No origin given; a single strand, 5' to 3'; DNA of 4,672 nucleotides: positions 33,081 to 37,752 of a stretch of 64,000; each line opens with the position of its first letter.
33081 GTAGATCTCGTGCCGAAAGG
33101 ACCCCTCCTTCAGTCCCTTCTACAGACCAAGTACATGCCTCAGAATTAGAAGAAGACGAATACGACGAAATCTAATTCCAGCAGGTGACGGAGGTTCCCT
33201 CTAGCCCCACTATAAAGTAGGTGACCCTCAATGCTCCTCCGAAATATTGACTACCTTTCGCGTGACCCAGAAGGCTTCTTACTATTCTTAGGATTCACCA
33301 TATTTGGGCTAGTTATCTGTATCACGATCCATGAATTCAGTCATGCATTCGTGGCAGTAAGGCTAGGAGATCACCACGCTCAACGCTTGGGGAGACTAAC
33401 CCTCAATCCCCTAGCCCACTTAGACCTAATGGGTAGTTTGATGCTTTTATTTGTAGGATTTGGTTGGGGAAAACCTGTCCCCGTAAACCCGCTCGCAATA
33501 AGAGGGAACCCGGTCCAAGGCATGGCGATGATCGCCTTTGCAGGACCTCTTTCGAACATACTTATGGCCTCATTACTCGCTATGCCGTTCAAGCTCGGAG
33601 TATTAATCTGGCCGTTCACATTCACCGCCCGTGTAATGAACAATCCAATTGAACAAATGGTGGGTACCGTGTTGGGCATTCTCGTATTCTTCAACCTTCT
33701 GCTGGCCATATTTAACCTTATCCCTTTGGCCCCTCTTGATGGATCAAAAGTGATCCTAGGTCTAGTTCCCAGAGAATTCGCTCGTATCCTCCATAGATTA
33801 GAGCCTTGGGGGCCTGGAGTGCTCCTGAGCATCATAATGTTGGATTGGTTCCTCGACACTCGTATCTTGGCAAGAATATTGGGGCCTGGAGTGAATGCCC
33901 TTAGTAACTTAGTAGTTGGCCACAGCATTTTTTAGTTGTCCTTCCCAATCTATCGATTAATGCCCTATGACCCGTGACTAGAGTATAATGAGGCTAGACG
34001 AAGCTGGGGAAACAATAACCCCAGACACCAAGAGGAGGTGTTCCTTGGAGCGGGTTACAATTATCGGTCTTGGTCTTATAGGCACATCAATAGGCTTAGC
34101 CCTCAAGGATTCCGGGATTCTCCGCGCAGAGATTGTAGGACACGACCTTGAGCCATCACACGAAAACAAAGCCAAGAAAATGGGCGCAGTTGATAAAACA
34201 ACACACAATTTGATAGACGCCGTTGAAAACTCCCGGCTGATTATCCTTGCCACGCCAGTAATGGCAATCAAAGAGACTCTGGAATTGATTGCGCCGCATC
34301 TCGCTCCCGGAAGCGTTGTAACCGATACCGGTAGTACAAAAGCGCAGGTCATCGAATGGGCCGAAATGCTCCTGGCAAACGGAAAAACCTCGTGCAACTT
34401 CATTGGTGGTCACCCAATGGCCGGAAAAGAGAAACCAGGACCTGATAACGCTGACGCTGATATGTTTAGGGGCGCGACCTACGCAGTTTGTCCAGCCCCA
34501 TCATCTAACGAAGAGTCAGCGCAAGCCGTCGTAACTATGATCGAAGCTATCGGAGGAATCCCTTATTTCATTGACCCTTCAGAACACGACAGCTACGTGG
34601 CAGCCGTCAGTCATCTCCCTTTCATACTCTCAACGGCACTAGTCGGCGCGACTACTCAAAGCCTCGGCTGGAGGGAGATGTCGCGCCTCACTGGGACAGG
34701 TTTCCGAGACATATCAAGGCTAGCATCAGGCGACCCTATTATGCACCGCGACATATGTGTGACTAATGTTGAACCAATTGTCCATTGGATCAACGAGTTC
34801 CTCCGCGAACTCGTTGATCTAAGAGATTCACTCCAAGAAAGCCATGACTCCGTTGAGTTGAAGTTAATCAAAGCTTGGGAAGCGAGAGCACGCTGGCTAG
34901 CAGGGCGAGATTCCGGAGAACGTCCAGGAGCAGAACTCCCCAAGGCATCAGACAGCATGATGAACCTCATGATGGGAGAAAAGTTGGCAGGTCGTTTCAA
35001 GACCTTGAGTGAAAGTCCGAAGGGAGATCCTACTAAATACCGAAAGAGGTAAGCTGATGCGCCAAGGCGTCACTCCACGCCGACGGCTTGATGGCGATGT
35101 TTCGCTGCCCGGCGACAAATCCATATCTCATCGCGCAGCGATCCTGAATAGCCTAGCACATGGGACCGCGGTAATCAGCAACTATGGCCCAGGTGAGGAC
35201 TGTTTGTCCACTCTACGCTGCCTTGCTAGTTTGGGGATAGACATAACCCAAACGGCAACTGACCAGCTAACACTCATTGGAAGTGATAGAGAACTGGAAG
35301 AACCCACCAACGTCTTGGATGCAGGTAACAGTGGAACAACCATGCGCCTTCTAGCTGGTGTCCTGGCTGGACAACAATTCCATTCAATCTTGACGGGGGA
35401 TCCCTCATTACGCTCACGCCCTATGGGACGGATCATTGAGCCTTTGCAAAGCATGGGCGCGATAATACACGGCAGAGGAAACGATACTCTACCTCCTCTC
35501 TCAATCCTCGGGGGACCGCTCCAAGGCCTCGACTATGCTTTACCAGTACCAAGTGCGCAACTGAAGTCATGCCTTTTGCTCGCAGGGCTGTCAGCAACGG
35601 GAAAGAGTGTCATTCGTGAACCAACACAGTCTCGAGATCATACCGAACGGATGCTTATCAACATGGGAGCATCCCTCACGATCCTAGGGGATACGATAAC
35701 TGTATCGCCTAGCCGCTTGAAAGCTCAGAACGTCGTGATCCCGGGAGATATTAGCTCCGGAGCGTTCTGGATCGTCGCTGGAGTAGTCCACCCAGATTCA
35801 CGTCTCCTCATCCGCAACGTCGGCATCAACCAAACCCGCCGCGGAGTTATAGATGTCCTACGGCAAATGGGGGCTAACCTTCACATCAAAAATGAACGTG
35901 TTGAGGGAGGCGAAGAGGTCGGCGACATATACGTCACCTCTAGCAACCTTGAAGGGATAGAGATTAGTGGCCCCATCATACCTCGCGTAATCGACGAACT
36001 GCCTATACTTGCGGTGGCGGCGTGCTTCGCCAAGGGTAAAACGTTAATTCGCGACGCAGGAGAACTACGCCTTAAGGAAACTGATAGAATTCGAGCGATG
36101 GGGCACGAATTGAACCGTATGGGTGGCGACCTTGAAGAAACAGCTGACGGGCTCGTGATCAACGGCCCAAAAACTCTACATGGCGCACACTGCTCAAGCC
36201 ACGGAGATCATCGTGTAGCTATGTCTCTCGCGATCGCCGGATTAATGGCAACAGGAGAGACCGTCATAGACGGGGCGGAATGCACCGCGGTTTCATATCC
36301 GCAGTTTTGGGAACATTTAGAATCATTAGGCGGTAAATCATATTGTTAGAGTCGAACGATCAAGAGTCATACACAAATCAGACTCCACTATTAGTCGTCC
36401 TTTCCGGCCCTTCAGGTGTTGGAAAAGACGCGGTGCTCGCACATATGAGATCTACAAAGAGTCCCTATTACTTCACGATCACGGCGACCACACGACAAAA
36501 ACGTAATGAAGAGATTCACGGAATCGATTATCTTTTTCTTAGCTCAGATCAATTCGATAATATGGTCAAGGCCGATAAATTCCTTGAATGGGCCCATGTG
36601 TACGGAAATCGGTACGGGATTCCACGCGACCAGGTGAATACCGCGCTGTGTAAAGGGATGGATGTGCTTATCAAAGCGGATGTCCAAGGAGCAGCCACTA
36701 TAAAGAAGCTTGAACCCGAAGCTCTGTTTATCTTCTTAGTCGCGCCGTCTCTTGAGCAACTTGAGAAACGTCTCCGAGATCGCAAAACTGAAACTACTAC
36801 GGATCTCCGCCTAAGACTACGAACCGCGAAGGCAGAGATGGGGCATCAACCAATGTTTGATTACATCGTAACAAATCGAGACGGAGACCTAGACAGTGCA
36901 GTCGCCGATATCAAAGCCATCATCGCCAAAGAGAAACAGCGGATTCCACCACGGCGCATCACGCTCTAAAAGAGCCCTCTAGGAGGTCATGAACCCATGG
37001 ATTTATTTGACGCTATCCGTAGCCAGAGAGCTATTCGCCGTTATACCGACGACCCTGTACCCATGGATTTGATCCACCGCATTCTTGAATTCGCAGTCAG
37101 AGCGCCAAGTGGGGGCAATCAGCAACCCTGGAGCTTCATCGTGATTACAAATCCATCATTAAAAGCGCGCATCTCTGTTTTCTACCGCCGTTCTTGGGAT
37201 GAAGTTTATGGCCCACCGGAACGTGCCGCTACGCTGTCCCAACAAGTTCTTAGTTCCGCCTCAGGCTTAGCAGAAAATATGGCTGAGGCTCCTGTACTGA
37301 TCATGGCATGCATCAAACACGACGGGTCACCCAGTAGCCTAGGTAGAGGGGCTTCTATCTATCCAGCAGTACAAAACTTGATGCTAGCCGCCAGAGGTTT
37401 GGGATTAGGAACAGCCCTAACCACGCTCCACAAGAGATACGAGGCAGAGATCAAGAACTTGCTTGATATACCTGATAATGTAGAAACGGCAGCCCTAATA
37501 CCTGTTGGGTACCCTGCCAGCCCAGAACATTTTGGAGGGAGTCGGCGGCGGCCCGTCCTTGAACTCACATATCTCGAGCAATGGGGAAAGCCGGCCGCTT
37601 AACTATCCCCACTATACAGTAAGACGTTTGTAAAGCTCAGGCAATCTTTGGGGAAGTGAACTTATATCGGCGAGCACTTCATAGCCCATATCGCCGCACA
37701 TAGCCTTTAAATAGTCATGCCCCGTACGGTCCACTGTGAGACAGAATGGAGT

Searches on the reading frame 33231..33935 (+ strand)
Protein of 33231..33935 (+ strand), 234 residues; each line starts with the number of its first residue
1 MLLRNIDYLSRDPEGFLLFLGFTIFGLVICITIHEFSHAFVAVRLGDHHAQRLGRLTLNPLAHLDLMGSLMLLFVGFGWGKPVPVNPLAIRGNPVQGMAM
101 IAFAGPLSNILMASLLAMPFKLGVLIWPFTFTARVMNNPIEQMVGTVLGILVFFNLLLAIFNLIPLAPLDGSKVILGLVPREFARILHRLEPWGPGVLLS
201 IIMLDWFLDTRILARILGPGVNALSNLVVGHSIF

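Call 78: search_protein_families(library=pfam, proteins=[window:33231-33935:+], max_evalue=0.00001)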
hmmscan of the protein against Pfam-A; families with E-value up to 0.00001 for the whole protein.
window:33231-33935:+ (234 aa): 1 family
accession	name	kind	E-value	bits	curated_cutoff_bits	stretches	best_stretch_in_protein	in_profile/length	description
PF02163.28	Peptidase_M50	-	2.2e-10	40.7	27.2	1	23-181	2-196/221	Peptidase family M50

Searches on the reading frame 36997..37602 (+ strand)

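Call 3: search_protein_families(library=pfam, proteins=[window:36997-37602:+], max_evalue=0.01)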
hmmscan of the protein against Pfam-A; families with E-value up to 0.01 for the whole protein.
window:36997-37602:+ (201 aa): 2 families
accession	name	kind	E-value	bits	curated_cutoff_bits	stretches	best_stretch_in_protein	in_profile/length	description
PF00881.29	Nitroreductase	-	1.1e-28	100.9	23.5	1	7-172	1-167/167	Nitroreductase family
PF14512.11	TM1586_NiRdase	-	2.2e-07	31.1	27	1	26-58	160-192/215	Putative TM nitroreductase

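Call 4: search_protein_families(library=ncbifam, proteins=[window:36997-37602:+], max_evalue=0.01)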
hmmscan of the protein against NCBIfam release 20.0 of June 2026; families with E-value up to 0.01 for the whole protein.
window:36997-37602:+ (201 aa): 10 families
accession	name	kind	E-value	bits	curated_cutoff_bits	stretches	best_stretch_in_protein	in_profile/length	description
TIGR02476.1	BluB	equivalog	5.7e-23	81.4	150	1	3-175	9-182/205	5,6-dimethylbenzimidazole synthase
TIGR03553.1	F420_FbiB_CTERM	equivalog_domain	2.5e-13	50.2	249.55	1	6-178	2-180/194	F420 biosynthesis protein FbiB, C-terminal domain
NF009810.0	PRK13294.1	equivalog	1.3e-12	47.4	304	1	5-178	256-435/449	coenzyme F420-0:L-glutamate ligase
NF008033.1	PRK10765.1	equivalog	4.6e-10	39.3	223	1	3-60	4-61/240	oxygen-insensitive NADPH nitroreductase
NF047509.1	Rv3131_FMN_oxido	subfamily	1.8e-07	31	199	1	29-52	2-25/319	Acg family FMN-binding oxidoreductase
NF003768.0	PRK05365.1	equivalog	4e-06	26.5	152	1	8-60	19-71/200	malonic semialdehyde reductase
NF005901.0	PRK07877.1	equivalog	1.6e-05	23.4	476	1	17-56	368-406/722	Rv1355c family protein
NF011424.0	PRK14851.1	subfamily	9.6e-05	20.5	1170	1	15-69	317-366/679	hypothetical protein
NF008275.0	PRK11053.1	equivalog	0.00013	21.5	227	1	2-60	2-61/217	oxygen-insensitive NAD(P)H nitroreductase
NF008088.0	PRK10828.1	equivalog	0.00027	20.5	183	1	1-60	1-59/183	NAD(P)H nitroreductase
